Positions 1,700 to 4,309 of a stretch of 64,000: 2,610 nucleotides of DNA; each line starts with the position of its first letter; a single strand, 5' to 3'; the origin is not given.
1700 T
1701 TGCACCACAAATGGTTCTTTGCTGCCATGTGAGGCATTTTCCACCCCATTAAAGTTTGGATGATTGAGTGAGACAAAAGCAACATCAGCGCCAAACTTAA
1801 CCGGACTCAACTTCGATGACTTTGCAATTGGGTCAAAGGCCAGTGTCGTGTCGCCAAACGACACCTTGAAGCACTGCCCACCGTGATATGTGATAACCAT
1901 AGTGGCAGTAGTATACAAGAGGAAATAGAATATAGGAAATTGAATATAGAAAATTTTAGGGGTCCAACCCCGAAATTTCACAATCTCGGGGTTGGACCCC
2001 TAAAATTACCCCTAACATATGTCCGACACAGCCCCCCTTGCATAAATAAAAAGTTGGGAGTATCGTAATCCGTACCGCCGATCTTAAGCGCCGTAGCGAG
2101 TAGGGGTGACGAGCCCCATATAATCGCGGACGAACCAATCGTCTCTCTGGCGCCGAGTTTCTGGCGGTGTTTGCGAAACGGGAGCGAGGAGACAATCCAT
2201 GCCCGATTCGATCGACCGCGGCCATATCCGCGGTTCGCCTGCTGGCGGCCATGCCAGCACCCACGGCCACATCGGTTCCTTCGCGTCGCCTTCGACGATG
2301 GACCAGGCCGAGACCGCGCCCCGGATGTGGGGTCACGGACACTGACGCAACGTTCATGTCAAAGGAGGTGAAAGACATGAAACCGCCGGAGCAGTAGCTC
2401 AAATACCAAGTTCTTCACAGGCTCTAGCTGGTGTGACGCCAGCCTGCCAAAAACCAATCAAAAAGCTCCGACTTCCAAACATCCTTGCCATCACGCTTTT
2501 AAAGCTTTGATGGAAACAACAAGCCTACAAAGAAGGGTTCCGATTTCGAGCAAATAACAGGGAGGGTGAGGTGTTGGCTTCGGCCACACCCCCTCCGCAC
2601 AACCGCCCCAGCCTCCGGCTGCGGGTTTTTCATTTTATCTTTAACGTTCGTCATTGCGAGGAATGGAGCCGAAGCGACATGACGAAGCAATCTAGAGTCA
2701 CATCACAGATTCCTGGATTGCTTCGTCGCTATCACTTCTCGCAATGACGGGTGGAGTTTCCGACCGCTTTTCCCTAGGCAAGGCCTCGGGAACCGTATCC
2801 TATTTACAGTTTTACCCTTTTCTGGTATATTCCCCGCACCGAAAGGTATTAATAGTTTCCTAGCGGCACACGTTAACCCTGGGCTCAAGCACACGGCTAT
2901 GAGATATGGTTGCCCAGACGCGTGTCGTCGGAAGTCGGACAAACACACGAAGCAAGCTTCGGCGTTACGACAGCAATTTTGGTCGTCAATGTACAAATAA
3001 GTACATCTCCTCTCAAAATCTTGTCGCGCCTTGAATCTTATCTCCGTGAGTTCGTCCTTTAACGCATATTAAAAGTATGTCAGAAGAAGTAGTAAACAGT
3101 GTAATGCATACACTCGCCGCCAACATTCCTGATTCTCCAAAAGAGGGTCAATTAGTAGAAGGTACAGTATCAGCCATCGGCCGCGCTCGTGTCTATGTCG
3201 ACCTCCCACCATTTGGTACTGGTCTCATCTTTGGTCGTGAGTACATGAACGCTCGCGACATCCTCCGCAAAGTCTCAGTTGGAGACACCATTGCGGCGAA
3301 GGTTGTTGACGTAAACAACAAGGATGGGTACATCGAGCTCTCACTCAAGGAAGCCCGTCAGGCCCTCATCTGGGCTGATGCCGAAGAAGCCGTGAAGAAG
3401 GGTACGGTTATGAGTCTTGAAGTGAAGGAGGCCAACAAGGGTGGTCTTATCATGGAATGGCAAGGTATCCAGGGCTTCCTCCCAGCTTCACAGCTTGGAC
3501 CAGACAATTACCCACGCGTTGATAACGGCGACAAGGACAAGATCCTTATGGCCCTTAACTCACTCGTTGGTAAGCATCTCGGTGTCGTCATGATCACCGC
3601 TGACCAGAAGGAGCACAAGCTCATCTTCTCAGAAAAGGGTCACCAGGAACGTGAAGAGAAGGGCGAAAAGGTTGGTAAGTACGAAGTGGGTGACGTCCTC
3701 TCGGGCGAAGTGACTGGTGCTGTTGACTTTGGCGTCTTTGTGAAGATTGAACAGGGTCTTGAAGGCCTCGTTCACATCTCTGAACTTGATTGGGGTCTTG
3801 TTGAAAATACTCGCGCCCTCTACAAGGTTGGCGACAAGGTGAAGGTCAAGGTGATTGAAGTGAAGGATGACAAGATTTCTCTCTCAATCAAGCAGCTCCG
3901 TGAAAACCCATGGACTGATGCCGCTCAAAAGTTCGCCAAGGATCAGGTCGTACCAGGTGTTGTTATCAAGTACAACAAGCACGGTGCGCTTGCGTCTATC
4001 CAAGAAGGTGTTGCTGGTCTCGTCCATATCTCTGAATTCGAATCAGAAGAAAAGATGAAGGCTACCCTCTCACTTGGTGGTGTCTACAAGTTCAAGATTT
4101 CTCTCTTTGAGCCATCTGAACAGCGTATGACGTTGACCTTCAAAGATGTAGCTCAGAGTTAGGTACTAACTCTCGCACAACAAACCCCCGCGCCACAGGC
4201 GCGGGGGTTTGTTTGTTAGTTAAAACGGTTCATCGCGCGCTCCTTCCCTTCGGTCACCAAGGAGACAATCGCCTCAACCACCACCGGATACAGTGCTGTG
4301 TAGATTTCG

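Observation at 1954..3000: One-kb ORF-free, GC-rich, highly structured segment between the MBL-hydrolase gene and rpsA: candidate large ncRNA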

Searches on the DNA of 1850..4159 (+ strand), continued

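Call 80: search_with_rna_model(model_id=R2, sources=[window, L002, L003, L004, L005, L006, L007, L008, L009, L010, L011, L012, L013, L014, L015, L016, L017, L018, L019, L020, L021, L022, L023, L024, L025, L026, L027, L028, L029, L030, L031, L032, L033, L034, L035, L036, L037, L038, L039, L040, L041, L042, L043, L044, L045, L046, L047, L048, L049, L050, L051, L052, L053, L054, L055, L056, L057, L058, L059, L060, L061, L062, L063, L064, L065, L066, L067, L068, L069, L070, L071, L072, L073, L074, L075, L076, L077, L078, L079, L080, L081], max_evalue=1)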
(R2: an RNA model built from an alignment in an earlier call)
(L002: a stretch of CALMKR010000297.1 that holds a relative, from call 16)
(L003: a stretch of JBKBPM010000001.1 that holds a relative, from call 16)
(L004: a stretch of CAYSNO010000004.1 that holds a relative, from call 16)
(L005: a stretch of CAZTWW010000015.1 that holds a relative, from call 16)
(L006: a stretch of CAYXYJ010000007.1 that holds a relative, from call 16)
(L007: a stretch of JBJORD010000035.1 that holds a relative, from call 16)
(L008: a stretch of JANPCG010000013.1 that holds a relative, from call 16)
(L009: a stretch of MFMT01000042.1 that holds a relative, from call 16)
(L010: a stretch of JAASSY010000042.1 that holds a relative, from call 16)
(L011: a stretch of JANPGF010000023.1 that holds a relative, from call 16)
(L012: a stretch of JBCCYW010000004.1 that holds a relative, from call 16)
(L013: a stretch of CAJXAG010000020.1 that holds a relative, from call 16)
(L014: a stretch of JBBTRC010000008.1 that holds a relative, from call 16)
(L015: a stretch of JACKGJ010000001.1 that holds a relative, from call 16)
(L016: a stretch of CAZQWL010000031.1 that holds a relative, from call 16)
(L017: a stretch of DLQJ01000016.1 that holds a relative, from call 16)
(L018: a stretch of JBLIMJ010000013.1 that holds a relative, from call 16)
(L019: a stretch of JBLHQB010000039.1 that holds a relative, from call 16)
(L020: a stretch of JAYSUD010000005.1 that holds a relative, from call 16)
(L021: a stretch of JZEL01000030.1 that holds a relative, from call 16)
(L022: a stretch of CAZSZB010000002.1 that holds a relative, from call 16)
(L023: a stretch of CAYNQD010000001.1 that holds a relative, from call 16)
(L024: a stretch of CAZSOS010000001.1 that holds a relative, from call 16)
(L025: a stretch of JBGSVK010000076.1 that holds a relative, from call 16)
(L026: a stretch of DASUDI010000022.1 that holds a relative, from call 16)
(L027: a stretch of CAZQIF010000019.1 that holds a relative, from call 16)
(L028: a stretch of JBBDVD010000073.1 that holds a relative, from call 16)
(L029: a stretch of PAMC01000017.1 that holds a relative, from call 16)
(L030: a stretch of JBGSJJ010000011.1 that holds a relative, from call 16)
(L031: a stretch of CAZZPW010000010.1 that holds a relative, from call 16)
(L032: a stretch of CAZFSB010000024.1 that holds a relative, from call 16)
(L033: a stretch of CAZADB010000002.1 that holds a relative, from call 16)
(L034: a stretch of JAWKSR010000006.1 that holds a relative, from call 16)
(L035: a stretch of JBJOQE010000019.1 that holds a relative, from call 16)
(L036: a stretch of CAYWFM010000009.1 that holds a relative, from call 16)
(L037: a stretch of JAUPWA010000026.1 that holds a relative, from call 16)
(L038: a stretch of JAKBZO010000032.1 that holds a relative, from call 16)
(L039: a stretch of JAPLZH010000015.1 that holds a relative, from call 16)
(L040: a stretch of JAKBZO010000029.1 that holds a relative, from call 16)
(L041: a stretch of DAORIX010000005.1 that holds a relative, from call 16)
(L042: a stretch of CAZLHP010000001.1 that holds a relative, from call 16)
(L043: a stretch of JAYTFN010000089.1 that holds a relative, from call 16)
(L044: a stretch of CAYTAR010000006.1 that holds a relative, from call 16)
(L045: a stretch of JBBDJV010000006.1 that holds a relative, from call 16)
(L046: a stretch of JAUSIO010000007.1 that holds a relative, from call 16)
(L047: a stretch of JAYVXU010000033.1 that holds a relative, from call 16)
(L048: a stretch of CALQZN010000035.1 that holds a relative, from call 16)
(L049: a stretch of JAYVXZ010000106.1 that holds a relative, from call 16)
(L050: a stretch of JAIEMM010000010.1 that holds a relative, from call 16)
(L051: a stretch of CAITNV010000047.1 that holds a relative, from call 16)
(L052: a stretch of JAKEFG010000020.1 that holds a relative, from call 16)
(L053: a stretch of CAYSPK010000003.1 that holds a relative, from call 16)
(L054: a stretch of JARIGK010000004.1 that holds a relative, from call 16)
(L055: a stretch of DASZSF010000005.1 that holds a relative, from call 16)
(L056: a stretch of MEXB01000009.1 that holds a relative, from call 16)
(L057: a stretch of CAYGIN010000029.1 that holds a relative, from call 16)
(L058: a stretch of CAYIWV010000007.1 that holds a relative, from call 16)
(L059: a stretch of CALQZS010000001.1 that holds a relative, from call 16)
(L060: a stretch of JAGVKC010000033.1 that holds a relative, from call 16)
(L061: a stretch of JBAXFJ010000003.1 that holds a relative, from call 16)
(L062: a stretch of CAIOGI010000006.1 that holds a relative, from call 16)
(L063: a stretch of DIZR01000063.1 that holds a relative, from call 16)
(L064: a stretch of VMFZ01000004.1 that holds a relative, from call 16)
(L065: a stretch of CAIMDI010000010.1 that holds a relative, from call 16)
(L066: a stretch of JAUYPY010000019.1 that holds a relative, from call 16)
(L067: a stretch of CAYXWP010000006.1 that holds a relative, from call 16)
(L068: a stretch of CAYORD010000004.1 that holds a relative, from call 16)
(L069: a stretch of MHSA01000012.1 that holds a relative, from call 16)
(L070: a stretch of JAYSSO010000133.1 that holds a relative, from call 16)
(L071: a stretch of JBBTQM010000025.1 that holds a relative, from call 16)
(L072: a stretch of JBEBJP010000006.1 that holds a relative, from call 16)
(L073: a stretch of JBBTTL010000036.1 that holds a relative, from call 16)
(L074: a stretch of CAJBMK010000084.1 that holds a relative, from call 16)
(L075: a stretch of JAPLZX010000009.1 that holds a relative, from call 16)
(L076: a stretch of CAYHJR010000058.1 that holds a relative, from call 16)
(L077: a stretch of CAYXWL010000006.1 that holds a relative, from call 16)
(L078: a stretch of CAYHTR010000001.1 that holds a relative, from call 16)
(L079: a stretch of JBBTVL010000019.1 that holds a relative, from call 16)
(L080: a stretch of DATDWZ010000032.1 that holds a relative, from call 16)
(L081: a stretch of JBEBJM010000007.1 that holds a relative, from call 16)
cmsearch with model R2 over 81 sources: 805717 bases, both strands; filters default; matches with E-value up to 1: 15.
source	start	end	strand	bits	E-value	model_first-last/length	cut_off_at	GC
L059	4875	4970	+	81.5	1.2e-13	1-94/94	no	0.47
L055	4882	4976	+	78.3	5.9e-13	1-94/94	no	0.44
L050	4858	4979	+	77.9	7.1e-13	1-94/94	no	0.42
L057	4313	4389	+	71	2.2e-11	1-94/94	no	0.44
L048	997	1092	+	68.2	8.6e-11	1-94/94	no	0.49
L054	4902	4974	+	59.8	5.5e-09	1-94/94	no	0.42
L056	4908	4979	+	58.7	9.5e-09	1-94/94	no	0.42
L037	4922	4990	+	56.3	3e-08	1-94/94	no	0.43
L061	4869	4960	+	55.8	3.9e-08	1-94/94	no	0.45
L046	4878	4970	+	53.9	1e-07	1-94/94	no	0.43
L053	4899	4991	+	50.1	6.5e-07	1-94/94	no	0.52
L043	4834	4928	+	45.4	6.7e-06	1-94/94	no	0.43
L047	858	959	+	36.8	0.00047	1-94/94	no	0.4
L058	4891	4965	+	34.1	0.0017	1-94/94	no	0.52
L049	4866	4924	+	31.2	0.0075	15-91/94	no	0.37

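Call 82: search_rna_families(sources=[L003, L087, L082, L004], threshold=evalue, max_evalue=1)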
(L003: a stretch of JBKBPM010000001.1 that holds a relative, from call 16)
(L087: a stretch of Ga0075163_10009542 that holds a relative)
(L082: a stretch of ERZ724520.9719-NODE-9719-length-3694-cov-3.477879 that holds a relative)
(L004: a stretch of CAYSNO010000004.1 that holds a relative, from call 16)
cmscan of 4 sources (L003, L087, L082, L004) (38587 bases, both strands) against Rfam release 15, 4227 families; matches with E-value up to 1: 4.
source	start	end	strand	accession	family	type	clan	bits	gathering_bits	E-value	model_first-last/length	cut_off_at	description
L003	6107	6194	-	RF00512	Leu_leader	Cis-reg; leader;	-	28.6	50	0.048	1-148/148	no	Leucine operon leader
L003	6004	6139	+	RF00512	Leu_leader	Cis-reg; leader;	-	28.1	50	0.067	1-148/148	no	Leucine operon leader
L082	2830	2897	-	RF00512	Leu_leader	Cis-reg; leader;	-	24.8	50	0.47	1-148/148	no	Leucine operon leader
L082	2804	2862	+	RF00512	Leu_leader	Cis-reg; leader;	-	24.6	50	0.52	1-148/148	no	Leucine operon leader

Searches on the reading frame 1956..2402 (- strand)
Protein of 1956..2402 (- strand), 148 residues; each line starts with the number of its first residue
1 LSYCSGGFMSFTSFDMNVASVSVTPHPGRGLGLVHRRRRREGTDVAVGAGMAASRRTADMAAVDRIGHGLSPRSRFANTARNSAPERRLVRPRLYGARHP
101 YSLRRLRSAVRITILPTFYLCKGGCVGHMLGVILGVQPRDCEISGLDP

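Call 15: search_protein_families(library=pfam, proteins=[window:1956-2402:-], max_evalue=1)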
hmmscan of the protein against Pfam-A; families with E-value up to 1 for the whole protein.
window:1956-2402:- (148 aa): 0 families

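Call 73: find_homologous_proteins(query=window:1959-2402:-, max_evalue=1)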
Query window:1959-2402:-: 84 candidates shared short words with the query, none scored E <= 1.

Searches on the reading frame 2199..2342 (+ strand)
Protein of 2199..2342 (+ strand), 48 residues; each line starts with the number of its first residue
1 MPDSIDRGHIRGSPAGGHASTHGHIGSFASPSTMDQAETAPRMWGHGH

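Call 23: find_homologous_proteins(query=window:2199-2342:+, max_evalue=10)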
Query window:2199-2342:+ (48 aa): 2 proteins with E <= 10 among 2 candidates.
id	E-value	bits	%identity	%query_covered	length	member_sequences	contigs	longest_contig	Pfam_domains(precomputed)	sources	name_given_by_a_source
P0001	5.5e-25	103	100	100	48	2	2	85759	-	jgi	jgi:hypothetical protein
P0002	1.7e-8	52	73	83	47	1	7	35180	-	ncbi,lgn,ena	-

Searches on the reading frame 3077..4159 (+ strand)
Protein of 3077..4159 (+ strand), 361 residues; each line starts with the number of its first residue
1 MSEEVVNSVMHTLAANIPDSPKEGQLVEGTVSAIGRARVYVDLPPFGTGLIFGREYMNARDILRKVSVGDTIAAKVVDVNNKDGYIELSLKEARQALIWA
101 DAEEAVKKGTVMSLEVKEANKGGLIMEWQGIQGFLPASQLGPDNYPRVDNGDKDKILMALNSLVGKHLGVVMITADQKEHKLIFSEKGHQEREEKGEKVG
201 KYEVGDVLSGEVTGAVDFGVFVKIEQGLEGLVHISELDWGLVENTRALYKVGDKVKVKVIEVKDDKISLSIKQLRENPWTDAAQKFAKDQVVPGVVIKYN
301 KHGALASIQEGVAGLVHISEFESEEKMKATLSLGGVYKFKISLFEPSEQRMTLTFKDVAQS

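Call 14: find_encoding_contigs(protein=window:3077-4159:+, flank=6000, max_places=10)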
Protein window:3077-4159:+ (361 aa): 2 contigs read that carry it; 1 place shown.
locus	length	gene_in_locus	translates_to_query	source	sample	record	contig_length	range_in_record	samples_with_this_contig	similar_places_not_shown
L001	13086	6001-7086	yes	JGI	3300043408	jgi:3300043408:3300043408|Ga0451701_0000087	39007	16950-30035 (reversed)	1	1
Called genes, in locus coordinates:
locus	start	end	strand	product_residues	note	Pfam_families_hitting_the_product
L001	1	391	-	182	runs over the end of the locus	PF13489:Methyltransf_23, PF01209:Ubie_methyltran, PF13847:Methyltransf_31, PF08241:Methyltransf_11, PF08242:Methyltransf_12, PF13649:Methyltransf_25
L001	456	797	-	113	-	PF02452:PemK_toxin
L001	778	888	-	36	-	-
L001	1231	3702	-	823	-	PF00521:DNA_topoisoIV, PF03989:DNA_gyraseA_C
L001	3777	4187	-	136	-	-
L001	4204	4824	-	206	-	PF13483:Lactamase_B_3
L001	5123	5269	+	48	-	-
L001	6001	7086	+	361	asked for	PF00575:S1, PF23459:S1_RRP5 (faint), PF21710:Spt6_S1 (faint), PF00575:S1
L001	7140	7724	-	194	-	PF01195:Pept_tRNA_hydro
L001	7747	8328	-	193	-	PF03848:TehB (faint), PF08241:Methyltransf_11 (weak), PF13649:Methyltransf_25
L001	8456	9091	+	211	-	PF10502:Peptidase_S26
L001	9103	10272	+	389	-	PF03129:HGTP_anticodon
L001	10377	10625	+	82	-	-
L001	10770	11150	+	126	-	PF02130:YbeY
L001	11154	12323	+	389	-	PF02491:SHS2_FTSA, PF11104:PilM_2, PF14450:FtsA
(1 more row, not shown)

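Call 15: search_protein_families(library=pfam, proteins=[window:3077-4159:+], max_evalue=1)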
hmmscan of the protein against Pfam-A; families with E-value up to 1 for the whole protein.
window:3077-4159:+ (361 aa): 9 families
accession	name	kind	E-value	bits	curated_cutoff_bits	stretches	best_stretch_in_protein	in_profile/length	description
PF00575.29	S1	-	1.4e-44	150.8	22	4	201-272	1-74/74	S1 RNA binding domain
PF23459.1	S1_RRP5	-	7.3e-12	46.1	27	2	288-324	3-39/72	RRP5 S1 domain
PF21710.3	Spt6_S1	-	1.7e-09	38.3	27.5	2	57-93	53-89/91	Spt6, S1/OB domain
PF21543.3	CvfB_2nd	-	9.3e-05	22.7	27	0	250-272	52-75/76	Virulence regulatory factor CvfB, second domain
PF13509.12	S1_2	-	0.016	15.7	21.8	0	205-240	2-37/61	S1 domain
PF24685.1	OB_RRP5_4th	-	0.021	15.3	31.5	1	227-263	36-72/92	RRP5 OB-fold domain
PF02599.21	CsrA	-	0.09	13.2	27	1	251-272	14-35/53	Global regulator protein family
PF20942.3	DUF4785_2nd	-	0.14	12.6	30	0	242-275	7-39/105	Domain of unknown function (DUF4785) central domain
PF10447.15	EXOSC1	-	0.32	12.2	21.2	0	68-116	4-52/112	Exosome component EXOSC1/CSL4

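Call 16: find_related_loci(query=window:3077-4159:+, collection=genome_contigs, flank=5000)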
Query window:3077-4159:+ (361 aa) in genome_contigs; peptide patterns used: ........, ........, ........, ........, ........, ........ (x = any residue, [..] = any of these).
157 stretches matched a pattern; 120 encode a relative of the query (tblastn E <= 1e-3); the best 80 are kept; 80 distinct loci.
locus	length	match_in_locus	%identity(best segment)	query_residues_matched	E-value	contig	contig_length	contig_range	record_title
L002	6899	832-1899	97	6-361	0e+0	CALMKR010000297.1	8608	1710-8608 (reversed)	MAG TPA_asm: uncultured bacterium isolate SRR5676466_bin.108_CONCOCT_v1.1_MAG genome assembly, contig: ERZ724530.2247, w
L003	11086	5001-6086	96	1-361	0e+0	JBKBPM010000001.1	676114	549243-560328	MAG: Candidatus Paceibacteria bacterium isolate 21H_026.bin.18 NODE_12_length_676114_cov_195.947735, whole genome shotgu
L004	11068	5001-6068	96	6-361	0e+0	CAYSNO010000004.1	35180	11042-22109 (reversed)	MAG TPA_asm: uncultured Candidatus Saccharibacteria bacterium isolate SRP342105_co1_172 genome assembly, contig: NODE_15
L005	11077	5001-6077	94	1-361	0e+0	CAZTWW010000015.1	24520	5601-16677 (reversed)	MAG TPA_asm: uncultured Candidatus Saccharibacteria bacterium isolate SRP219642_co4_360 genome assembly, contig: NODE_32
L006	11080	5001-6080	92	1-360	0e+0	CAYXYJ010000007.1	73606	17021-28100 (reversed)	MAG TPA_asm: uncultured Candidatus Saccharibacteria bacterium isolate binchicken_co179_48 genome assembly, contig: NODE_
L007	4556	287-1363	92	1-361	0e+0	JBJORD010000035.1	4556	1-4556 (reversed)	MAG: Candidatus Parcubacteria bacterium isolate yakimariver_2019_sw_WHONDRS-S19S_0060_B_bin.95 scaffold_1669709, whole g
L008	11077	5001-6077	88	1-357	0e+0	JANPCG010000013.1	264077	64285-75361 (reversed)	MAG: Candidatus Kaiserbacteria bacterium isolate VAR_78_metabat_560 VAR_78_k141_1588297, whole genome shotgun sequence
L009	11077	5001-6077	86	2-360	0e+0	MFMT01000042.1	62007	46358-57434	MAG: Candidatus Kaiserbacteria bacterium RIFOXYD1_FULL_42_15 rifoxyd1_full_scaffold_893, whole genome shotgun sequence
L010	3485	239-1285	83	9-357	0e+0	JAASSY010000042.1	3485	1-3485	MAG: Candidatus Parcubacteria bacterium isolate KhS_metabat.28 KhS_C17751, whole genome shotgun sequence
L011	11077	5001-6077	88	1-357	0e+0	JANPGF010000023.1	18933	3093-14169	MAG: Candidatus Kaiserbacteria bacterium isolate VAR_69_metabat_401 VAR_69_k141_3147159, whole genome shotgun sequence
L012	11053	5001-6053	80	10-361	0e+0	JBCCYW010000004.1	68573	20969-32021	MAG: Patescibacteria group bacterium isolate P01_F01_bin.20 k141_502375_length_68573_cov_12.0184, whole genome shotgun s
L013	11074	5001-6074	79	1-357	0e+0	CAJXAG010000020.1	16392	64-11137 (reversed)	TPA_asm: uncultured bacterium isolate ERR599159_bin.108_MetaBAT_v2.12.1_MAG genome assembly, contig: NODE_1450_length_16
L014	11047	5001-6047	81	9-357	0e+0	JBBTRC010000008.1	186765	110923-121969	MAG: Patescibacteria group bacterium isolate H41-bin044_1 H41_bin044_1_000000000008, whole genome shotgun sequence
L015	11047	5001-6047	77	9-357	0e+0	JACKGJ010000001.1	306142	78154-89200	MAG: Candidatus Nomurabacteria bacterium isolate HK-STAS-PATE-31 HK-STAS-PATE-31_1, whole genome shotgun sequence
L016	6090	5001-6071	78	1-356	0e+0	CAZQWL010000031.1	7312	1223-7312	MAG TPA_asm: uncultured Candidatus Saccharibacteria bacterium isolate SRP345593_co1_165 genome assembly, contig: NODE_44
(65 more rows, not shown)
